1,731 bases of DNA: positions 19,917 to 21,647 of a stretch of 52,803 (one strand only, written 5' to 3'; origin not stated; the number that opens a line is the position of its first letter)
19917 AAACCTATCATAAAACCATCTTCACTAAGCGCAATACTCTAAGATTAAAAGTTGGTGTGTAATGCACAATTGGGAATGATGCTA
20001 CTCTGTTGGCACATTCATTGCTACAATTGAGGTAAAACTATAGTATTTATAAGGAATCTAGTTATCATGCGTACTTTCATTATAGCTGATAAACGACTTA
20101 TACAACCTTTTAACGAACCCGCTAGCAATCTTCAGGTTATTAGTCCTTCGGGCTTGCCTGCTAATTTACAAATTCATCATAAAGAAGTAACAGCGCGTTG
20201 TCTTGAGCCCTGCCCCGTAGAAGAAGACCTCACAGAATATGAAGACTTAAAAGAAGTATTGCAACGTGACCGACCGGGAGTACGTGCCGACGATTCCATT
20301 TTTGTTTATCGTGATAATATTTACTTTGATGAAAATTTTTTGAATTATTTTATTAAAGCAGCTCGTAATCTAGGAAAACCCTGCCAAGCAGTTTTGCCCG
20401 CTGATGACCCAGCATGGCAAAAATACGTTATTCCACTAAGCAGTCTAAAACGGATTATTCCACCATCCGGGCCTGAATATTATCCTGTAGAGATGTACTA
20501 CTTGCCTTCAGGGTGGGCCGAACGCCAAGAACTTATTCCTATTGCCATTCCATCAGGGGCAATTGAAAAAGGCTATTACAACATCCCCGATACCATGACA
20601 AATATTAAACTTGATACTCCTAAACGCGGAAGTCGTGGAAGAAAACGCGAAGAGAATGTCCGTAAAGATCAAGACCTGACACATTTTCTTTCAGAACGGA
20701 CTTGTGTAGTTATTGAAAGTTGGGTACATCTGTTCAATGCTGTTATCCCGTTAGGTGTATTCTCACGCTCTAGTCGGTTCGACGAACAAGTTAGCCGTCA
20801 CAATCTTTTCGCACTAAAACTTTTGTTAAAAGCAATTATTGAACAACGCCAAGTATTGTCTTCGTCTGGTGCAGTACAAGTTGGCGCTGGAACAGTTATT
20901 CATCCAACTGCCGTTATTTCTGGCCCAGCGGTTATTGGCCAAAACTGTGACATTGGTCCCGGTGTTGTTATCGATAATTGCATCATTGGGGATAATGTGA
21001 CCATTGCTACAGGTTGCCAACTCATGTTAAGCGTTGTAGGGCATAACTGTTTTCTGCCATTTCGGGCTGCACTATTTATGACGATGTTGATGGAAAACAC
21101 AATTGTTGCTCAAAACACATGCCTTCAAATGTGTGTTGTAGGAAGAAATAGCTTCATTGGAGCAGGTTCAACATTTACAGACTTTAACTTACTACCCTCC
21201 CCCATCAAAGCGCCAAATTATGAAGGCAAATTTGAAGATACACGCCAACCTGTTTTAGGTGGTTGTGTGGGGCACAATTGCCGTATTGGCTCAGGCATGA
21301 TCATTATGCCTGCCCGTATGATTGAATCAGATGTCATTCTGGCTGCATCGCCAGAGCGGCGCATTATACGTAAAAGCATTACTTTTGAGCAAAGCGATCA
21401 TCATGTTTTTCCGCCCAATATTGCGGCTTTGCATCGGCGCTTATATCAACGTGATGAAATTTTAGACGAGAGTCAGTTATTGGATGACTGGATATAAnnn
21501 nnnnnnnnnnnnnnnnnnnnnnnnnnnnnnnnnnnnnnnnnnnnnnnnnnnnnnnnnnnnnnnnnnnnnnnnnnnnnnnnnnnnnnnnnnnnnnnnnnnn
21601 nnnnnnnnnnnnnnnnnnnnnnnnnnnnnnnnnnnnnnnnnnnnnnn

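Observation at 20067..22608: Cyanobacterial-type acyl-ACP reductase homologue translationally coupled to a hexapeptide-repeat protein, with no deformylating oxygenase nearby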

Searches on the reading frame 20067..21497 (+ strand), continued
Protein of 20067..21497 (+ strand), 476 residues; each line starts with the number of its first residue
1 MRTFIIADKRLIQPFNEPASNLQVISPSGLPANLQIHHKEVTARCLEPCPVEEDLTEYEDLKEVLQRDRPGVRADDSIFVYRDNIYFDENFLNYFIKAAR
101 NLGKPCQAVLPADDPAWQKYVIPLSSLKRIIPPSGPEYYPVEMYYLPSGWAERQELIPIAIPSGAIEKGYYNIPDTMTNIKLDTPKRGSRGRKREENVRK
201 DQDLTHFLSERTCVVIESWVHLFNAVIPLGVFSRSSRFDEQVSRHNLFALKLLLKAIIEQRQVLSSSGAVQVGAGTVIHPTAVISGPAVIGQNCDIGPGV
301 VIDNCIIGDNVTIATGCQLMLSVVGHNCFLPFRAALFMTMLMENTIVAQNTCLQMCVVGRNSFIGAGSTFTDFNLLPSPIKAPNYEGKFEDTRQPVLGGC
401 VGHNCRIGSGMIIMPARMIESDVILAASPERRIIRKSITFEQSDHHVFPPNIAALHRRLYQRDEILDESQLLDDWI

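Call 48: fold_search(model_id=the predicted structure, library=pdb)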
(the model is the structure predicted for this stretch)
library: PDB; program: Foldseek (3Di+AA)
matches with E <= 10: 956; with E <= 0.001: 19
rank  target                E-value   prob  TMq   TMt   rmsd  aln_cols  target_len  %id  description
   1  5z0a_A                5.9e-07  1.00  0.38  0.44  11.1       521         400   12  ST0452(Y97N)-GlcNAc binding form (released 2018-10-31)
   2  5z09_E                1.9e-06  1.00  0.42  0.52  10.3       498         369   13  ST0452(Y97N)-UTP binding form (released 2018-10-31)
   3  5z0a_C                1.9e-06  1.00  0.38  0.45  11.0       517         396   12  ST0452(Y97N)-GlcNAc binding form (released 2018-10-31)
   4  5z0a_E                2.1e-06  1.00  0.39  0.46  10.7       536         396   10  ST0452(Y97N)-GlcNAc binding form (released 2018-10-31)
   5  2ggo                  5.8e-06  1.00  0.44  0.51   9.9       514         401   14  Crystal Structure of glucose-1-phosphate thymidylyltransferase from Sulfolobus tokodaii (released 2007-03-24)
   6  8yre_D                7.1e-06  1.00  0.30  0.36  11.9       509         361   12  Crystal structure of Arabidopsis VTC1-KJC2 (released 2025-04-02)
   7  5z09_A                1.1e-05  1.00  0.43  0.50  10.2       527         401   12  ST0452(Y97N)-UTP binding form (released 2018-10-31)
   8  7x8k_A                1.9e-05  1.00  0.31  0.39  11.9       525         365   10  Arabidopsis GDP-D-mannose pyrophosphorylase (VTC1) structure (product-bound) (released 2022-05-18)
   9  8yre_F                4.2e-05  1.00  0.27  0.34  12.0       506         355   11  Crystal structure of Arabidopsis VTC1-KJC2 (released 2025-04-02)
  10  8yre_E                1.3e-04  1.00  0.31  0.39  13.4       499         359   12  Crystal structure of Arabidopsis VTC1-KJC2 (released 2025-04-02)
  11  7d72_B                1.5e-04  1.00  0.37  0.42  11.9       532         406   10  Cryo-EM structures of human GMPPA/GMPPB complex bound to GDP-Mannose (released 2021-05-05)
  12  7x8k_B                1.8e-04  1.00  0.27  0.33  13.9       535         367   11  Arabidopsis GDP-D-mannose pyrophosphorylase (VTC1) structure (product-bound) (released 2022-05-18)
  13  5z09_F                2.2e-04  1.00  0.36  0.45  11.3       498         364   12  ST0452(Y97N)-UTP binding form (released 2018-10-31)
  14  7d72_A                2.2e-04  1.00  0.34  0.38  11.7       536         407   12  Cryo-EM structures of human GMPPA/GMPPB complex bound to GDP-Mannose (released 2021-05-05)
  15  7d73_F                2.9e-04  1.00  0.31  0.39   9.7       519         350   10  Cryo-EM structure of GMPPA/GMPPB complex bound to GTP (State I) (released 2021-05-05)
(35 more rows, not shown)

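Call 49: search_solved_structures(query=A1, max_evalue=0.01, show_alignments=5)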
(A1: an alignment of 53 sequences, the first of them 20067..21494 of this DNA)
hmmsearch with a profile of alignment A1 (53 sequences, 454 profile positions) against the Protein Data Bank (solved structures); distinct sequences matched with E-value up to 0.01: 92 (the best 60 are shown).
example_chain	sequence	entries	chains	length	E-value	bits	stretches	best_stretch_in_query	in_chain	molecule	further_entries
2v0h_A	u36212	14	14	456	1.8e-10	43.5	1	249-309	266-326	BIFUNCTIONAL PROTEIN GLMU | GLUCOSAMINE-1-PHOSPHATE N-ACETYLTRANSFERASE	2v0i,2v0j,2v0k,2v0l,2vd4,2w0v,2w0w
8x7s_B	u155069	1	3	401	2.4e-08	36.5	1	249-299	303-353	UTP--glucose-1-phosphate uridylyltransferase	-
4aa7_A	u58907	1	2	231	3.4e-08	36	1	250-295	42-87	BIFUNCTIONAL PROTEIN GLMU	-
4e75_A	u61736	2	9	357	1.1e-07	34.4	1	255-309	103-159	UDP-3-O-acylglucosamine N-acyltransferase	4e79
1hv9_A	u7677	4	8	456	3.5e-07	32.7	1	250-294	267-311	UDP-N-ACETYLGLUCOSAMINE PYROPHOSPHORYLASE | Bifunctional protein glmU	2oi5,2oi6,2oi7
7oj6_A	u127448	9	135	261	7.7e-07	31.5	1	258-348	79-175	Acyl-[acyl-carrier-protein]-UDP-N-acetylglucosamine O-acyltransferase | Acyl-[acyl-carrier-protein]--UDP-N-acetylglucosamine O-acyltransferase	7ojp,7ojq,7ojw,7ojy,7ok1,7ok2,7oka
5dem_A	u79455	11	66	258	7.8e-07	31.5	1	258-348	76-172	Acyl-[acyl-carrier-protein]--UDP-N-acetylglucosamine O-acyltransferase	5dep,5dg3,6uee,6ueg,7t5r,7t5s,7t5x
3fs8_A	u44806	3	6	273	9.4e-07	31.2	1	251-295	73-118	QdtC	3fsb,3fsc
8cu9_A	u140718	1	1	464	1.3e-06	30.7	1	249-293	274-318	Bifunctional UDP-N-acetylglucosamine diphosphorylase/glucosamine-1-phosphate N-acetyltrans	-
7s43_A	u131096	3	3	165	2.5e-06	29.8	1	250-298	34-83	N-acetyltransferase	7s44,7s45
9mh4_A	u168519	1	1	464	2.7e-06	29.7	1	246-293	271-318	Bifunctional protein GlmU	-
7s3u_A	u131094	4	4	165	2.8e-06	29.7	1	250-298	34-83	N-acetyltransferase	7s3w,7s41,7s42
3twd_A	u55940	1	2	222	3.1e-06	29.5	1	250-295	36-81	Bifunctional protein glmU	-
3fww_A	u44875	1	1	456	3.5e-06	29.4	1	252-307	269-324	Bifunctional protein glmU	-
4fce_A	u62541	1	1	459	4.6e-06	29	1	252-307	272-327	Bifunctional protein GlmU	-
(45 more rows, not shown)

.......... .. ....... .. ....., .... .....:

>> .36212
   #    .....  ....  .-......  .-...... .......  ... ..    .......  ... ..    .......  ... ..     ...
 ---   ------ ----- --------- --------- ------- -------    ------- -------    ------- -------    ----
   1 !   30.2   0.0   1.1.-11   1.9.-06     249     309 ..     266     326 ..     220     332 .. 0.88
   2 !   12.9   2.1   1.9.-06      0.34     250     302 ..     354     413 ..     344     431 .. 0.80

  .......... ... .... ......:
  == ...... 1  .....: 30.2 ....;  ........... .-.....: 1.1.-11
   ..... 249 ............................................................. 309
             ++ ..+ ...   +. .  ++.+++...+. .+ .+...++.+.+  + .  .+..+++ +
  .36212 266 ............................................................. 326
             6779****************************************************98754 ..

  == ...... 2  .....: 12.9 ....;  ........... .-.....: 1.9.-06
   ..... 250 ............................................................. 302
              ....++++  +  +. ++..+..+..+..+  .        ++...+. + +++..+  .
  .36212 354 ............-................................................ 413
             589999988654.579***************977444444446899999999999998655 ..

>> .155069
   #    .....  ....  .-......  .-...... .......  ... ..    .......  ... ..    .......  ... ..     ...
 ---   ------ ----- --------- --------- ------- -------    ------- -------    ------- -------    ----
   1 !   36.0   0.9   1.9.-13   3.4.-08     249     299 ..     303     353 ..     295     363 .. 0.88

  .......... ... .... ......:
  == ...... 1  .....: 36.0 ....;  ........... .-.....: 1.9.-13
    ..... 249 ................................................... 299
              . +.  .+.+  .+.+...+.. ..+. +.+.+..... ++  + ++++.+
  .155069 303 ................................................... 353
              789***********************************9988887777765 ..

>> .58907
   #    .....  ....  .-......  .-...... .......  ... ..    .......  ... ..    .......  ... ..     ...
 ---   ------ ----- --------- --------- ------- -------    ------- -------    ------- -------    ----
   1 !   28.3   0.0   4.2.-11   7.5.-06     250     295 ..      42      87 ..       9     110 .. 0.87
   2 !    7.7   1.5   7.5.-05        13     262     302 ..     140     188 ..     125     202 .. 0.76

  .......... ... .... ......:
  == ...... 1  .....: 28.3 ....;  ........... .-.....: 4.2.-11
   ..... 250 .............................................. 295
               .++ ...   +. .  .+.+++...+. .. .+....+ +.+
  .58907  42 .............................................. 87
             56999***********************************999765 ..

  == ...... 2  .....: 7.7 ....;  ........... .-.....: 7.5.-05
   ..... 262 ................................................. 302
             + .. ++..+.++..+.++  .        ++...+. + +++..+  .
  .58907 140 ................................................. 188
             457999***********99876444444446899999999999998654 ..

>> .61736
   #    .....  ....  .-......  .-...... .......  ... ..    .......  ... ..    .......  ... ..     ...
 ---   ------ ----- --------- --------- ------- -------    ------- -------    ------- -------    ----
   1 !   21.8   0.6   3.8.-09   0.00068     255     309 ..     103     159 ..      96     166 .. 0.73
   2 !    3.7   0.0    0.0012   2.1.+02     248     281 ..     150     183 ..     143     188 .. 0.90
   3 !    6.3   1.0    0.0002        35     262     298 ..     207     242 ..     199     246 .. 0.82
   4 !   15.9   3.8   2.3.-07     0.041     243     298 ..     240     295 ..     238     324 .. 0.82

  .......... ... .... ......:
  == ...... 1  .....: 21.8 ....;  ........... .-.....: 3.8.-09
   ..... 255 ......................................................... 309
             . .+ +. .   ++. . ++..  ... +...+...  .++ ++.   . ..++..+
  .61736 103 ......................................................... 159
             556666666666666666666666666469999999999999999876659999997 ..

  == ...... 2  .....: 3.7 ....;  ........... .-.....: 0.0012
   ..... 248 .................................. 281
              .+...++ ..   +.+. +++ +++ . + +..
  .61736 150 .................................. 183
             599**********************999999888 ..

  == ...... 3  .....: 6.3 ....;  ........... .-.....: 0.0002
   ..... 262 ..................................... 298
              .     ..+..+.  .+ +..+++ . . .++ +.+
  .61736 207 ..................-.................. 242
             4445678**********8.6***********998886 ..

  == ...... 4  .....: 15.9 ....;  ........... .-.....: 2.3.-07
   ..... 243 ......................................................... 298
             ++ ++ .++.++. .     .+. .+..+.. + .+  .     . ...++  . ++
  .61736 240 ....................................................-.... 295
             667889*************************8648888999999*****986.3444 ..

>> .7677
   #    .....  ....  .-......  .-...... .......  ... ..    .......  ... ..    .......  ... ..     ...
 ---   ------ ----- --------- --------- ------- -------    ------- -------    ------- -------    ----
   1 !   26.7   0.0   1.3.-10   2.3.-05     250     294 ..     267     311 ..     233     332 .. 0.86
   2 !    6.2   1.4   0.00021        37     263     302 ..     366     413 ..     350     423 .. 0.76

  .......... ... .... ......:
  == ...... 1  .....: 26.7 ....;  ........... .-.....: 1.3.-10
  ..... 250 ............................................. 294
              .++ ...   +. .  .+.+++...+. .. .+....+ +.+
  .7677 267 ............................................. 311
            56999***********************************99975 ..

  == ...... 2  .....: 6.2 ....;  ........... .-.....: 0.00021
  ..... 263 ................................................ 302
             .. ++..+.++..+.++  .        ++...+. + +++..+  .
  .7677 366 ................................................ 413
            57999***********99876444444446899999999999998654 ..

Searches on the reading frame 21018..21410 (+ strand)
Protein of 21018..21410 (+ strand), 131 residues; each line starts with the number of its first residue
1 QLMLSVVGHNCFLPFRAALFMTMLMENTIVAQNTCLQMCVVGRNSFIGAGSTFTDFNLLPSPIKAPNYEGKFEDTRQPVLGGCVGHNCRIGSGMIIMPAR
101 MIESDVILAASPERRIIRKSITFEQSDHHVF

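Call 69: search_solved_structures(query=A3, max_evalue=10, show_alignments=5)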
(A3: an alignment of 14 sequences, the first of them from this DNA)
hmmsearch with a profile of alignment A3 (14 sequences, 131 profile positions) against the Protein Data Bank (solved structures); distinct sequences matched with E-value up to 10: 32.
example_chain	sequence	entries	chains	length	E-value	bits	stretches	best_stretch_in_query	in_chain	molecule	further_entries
7zw9_A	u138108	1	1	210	0.019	18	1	8-59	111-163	Bacterial transferase hexapeptide family protein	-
4n27_A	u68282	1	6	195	0.035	17.1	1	41-114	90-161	Bacterial transferase hexapeptide repeat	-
4mzu_A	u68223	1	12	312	0.093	15.7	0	27-55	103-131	WxcM-like protein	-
7s43_A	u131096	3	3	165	0.12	15.4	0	28-55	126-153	N-acetyltransferase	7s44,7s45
7s3u_A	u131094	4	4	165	0.13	15.2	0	28-55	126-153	N-acetyltransferase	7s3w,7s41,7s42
7oj6_A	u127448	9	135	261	0.14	15.2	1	5-53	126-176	Acyl-[acyl-carrier-protein]-UDP-N-acetylglucosamine O-acyltransferase | Acyl-[acyl-carrier-protein]--UDP-N-acetylglucosamine O-acyltransferase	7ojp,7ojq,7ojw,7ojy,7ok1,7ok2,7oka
5dem_A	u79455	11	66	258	0.14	15.1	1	5-53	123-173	Acyl-[acyl-carrier-protein]--UDP-N-acetylglucosamine O-acyltransferase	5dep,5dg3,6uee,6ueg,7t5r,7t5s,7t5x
4aaw_A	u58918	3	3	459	0.16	15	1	20-54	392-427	BIFUNCTIONAL PROTEIN GLMU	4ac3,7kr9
6pu9_A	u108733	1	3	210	0.18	14.8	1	83-122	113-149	Acetyltransferase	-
1hm0_A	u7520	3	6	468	0.2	14.7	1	20-54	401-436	N-ACETYLGLUCOSAMINE 1-PHOSPHATE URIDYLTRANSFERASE | UDP-N-ACETYLGLUCOSAMINE-1-PHOSPHATE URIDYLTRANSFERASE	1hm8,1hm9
7tgh_C3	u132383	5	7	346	0.2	14.6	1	22-66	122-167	Transcription factor apfi protein, putative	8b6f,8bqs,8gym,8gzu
5z09_A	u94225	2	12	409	0.22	14.5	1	22-108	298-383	Dual sugar-1-phosphate nucleotidylyltransferase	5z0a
2ggo_A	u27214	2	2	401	0.27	14.2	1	22-105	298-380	401aa long hypothetical glucose-1-phosphate thymidylyltransferase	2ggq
9qev_A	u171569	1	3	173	0.32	14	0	22-55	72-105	Carbonic anhydrase, family 3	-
3eev_A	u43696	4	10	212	0.33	14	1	82-122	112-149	Chloramphenicol acetyltransferase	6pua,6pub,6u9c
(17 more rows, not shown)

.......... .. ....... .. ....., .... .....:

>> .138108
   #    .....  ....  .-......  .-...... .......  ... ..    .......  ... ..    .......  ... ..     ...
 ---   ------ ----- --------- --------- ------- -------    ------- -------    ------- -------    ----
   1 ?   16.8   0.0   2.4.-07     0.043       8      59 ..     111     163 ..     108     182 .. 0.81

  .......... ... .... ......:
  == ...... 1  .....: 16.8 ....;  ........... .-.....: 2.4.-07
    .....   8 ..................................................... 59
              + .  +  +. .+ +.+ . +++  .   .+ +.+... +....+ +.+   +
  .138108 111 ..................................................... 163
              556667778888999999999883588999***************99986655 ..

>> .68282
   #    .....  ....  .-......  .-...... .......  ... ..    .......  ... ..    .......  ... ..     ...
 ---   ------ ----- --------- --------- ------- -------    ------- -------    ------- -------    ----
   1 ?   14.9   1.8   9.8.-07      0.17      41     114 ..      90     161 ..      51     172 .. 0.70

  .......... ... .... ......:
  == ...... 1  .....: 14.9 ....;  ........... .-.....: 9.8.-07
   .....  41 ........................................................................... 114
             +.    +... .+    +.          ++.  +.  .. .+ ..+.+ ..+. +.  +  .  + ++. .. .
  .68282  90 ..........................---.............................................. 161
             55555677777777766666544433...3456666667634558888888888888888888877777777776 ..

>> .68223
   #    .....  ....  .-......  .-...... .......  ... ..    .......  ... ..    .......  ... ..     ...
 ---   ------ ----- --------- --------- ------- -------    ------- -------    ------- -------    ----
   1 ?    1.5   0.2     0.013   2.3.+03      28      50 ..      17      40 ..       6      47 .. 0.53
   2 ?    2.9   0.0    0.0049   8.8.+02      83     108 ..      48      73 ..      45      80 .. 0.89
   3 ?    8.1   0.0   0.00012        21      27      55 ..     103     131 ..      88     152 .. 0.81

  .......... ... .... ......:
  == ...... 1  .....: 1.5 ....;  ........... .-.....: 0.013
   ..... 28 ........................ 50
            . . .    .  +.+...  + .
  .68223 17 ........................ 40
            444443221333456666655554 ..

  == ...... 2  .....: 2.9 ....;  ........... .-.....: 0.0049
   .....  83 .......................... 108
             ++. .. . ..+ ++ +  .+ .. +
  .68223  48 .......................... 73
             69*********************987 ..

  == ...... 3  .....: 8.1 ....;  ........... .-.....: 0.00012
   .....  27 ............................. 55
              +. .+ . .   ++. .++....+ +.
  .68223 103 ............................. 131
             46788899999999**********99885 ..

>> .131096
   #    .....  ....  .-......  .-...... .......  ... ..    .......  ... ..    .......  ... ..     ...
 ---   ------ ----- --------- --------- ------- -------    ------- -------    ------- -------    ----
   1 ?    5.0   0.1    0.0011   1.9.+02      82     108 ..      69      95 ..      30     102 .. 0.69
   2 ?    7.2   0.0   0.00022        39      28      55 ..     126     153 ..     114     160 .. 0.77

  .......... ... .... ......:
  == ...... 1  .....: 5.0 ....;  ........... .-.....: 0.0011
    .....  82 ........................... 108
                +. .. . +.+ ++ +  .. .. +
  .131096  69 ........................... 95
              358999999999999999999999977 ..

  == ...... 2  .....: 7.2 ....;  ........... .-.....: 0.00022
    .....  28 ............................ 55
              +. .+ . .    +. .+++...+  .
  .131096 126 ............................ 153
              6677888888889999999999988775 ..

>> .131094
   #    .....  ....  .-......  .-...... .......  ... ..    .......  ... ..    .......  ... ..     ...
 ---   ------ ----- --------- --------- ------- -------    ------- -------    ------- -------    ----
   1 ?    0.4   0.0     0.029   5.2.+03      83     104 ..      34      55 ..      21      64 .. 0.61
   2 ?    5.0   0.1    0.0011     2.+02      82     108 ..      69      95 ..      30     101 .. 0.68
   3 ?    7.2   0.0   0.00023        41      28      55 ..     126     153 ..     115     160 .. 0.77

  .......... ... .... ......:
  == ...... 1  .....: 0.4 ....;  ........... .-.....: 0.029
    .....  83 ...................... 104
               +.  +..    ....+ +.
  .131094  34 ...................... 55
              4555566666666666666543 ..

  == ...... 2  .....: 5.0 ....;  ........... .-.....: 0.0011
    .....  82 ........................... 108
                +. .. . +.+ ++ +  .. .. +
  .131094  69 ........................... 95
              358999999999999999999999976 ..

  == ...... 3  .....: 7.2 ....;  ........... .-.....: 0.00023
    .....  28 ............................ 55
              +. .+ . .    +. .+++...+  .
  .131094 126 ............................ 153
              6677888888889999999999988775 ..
